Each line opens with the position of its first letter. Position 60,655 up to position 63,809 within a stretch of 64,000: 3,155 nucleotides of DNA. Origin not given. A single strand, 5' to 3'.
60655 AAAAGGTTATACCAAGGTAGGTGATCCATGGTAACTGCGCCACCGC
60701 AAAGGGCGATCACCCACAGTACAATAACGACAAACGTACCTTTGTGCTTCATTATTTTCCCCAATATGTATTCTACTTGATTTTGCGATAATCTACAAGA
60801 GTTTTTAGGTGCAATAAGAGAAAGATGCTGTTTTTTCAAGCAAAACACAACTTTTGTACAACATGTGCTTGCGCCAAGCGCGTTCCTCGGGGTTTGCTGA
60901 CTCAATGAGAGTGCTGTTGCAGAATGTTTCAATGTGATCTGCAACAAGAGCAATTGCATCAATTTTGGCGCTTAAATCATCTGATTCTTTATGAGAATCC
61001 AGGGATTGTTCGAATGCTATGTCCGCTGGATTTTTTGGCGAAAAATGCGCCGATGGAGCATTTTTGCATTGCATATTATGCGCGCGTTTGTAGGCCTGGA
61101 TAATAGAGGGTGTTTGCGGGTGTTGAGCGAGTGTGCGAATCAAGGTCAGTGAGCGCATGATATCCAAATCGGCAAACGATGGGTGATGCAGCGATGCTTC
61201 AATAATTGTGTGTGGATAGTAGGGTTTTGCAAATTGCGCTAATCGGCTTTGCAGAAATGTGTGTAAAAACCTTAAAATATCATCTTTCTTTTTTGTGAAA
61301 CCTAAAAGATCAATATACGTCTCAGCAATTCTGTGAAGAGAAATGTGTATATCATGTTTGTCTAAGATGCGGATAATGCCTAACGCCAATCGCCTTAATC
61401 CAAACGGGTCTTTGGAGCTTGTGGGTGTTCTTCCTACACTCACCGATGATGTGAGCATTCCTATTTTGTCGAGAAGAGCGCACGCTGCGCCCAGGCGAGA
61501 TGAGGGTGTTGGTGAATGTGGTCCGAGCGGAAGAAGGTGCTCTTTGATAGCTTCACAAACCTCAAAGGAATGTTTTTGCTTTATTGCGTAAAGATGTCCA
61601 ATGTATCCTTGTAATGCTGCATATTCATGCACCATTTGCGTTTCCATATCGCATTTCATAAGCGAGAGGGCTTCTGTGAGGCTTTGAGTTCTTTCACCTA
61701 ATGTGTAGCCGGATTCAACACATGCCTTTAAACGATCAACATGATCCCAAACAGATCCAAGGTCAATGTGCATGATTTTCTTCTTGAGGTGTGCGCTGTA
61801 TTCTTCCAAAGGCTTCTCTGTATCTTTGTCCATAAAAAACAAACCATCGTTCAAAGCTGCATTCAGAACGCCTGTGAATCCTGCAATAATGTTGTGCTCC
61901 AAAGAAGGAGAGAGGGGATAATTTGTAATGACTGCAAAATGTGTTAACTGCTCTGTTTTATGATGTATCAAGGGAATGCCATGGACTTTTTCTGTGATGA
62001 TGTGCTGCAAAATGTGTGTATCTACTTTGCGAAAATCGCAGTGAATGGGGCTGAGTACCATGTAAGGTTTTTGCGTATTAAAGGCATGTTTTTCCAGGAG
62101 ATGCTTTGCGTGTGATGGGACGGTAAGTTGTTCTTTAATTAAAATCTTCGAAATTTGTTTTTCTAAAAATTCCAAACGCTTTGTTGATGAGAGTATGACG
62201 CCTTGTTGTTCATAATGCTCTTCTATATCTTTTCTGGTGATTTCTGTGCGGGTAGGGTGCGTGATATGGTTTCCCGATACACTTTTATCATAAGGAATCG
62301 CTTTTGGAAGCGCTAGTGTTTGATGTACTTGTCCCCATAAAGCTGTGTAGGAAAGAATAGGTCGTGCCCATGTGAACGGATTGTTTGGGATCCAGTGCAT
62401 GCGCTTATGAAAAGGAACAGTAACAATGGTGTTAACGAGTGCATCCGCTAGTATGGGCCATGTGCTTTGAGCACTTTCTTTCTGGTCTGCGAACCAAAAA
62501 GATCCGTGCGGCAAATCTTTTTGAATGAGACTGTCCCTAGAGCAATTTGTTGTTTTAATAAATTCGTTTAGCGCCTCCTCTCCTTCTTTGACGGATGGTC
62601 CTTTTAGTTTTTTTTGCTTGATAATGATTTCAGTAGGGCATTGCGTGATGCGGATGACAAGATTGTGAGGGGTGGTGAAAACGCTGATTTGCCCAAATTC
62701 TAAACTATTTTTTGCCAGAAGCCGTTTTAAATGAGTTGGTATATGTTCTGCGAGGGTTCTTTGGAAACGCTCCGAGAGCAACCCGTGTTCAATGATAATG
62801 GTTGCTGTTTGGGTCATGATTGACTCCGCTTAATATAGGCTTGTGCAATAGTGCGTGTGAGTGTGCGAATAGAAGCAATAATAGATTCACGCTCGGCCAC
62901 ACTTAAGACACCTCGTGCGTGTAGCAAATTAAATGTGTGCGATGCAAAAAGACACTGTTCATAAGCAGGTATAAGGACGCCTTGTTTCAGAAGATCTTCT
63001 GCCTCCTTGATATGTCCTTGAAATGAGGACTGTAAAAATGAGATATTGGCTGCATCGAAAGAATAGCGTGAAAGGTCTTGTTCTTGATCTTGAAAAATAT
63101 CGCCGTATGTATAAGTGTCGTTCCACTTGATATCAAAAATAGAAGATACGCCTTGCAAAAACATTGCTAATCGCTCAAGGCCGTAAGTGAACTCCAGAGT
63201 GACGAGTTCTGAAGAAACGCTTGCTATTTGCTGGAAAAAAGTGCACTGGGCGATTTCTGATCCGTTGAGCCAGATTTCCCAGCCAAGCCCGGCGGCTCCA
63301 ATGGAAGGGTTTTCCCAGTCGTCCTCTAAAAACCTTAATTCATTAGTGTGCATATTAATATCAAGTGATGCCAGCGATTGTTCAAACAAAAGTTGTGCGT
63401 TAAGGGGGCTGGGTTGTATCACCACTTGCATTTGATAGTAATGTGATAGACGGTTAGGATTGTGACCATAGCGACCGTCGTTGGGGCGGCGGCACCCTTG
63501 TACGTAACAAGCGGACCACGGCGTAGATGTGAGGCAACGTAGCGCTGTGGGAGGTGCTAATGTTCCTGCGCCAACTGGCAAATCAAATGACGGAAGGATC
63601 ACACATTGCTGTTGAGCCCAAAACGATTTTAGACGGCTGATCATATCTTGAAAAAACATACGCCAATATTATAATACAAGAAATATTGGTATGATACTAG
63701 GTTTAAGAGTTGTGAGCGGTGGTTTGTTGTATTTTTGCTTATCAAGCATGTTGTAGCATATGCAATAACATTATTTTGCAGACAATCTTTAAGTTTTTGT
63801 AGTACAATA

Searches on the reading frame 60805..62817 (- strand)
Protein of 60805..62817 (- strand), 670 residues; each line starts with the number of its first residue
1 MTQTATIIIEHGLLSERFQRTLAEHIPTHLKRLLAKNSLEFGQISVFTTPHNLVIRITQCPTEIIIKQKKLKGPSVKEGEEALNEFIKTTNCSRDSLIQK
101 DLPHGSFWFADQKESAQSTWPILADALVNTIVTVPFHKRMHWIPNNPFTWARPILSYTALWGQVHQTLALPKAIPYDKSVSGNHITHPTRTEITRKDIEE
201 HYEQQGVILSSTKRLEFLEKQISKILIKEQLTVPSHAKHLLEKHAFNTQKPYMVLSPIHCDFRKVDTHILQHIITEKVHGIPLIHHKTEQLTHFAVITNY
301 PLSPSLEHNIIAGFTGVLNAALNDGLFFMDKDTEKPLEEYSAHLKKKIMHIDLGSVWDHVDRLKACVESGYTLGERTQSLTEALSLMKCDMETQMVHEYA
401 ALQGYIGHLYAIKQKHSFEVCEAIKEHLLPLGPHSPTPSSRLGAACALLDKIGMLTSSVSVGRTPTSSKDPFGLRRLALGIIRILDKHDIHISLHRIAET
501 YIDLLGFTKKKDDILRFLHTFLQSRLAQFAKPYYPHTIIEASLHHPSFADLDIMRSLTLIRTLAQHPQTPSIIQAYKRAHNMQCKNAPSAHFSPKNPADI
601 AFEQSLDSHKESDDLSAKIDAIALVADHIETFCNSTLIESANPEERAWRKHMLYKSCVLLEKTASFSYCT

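Call 96: search_protein_families(library=pfam, proteins=[window:60805-62817:-], max_evalue=0.00001)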
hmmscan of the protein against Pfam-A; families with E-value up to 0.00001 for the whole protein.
window:60805-62817:- (670 aa): 1 family
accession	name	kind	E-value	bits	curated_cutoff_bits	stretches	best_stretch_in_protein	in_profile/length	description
PF02092.22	tRNA_synt_2f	-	1.6e-93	314.9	29.2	1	17-543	13-535/536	Glycyl-tRNA synthetase beta subunit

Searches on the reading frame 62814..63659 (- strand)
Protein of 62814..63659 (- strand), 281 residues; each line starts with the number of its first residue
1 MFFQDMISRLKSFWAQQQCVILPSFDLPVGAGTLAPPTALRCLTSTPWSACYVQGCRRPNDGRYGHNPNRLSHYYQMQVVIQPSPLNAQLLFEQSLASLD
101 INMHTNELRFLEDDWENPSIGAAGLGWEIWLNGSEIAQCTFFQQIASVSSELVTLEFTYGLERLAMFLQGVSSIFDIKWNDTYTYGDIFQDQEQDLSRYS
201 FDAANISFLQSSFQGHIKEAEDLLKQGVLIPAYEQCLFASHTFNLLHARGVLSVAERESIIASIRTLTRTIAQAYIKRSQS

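Call 96: search_protein_families(library=pfam, proteins=[window:62814-63659:-], max_evalue=0.00001)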
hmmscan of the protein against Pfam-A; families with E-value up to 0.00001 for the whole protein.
window:62814-63659:- (281 aa): 1 family
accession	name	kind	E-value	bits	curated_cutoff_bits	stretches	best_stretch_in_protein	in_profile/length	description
PF02091.20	tRNA-synt_2e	-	6e-116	387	27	1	3-278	1-276/278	Glycyl-tRNA synthetase alpha subunit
